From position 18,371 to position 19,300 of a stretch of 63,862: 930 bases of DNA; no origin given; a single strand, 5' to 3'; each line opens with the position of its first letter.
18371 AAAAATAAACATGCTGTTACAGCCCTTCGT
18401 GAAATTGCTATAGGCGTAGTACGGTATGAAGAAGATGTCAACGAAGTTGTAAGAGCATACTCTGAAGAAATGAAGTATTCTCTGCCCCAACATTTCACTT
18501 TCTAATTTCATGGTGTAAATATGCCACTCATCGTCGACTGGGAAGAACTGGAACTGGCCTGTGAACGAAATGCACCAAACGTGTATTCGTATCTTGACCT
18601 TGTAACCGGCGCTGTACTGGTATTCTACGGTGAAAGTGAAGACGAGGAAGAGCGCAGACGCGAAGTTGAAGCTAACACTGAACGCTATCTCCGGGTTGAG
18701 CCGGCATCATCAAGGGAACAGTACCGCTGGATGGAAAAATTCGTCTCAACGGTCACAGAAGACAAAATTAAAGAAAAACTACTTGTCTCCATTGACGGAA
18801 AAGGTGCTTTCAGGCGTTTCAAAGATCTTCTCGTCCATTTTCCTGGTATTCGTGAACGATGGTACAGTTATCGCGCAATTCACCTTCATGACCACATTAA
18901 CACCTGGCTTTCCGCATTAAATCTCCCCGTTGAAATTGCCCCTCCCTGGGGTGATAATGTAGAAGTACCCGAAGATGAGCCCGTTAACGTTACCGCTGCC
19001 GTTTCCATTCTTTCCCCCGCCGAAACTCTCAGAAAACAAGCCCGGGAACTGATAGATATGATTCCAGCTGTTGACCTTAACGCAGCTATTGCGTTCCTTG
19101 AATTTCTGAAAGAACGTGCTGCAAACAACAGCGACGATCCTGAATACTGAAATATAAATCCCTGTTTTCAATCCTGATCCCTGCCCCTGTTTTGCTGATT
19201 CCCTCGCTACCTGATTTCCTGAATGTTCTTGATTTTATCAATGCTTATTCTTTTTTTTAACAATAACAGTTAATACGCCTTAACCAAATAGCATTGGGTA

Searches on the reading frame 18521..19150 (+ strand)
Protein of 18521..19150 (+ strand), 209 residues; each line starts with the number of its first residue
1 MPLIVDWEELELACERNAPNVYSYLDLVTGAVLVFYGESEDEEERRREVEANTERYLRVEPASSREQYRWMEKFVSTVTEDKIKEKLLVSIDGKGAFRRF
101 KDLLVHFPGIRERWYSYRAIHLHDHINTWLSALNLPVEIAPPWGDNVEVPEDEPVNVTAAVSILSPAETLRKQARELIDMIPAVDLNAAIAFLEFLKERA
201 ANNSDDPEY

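Call 32: search_protein_families(library=pfam, proteins=[window:18521-19150:+])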
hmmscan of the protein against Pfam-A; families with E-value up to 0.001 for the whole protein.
window:18521-19150:+ (209 aa): 2 families
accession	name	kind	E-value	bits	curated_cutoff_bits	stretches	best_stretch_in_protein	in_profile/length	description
PF03682.18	UPF0158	-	7.8e-16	58.9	21.1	1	2-132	3-136/157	Uncharacterised protein family (UPF0158)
PF00619.27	CARD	-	0.00021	21.7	23.9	1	167-200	42-75/85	Caspase recruitment domain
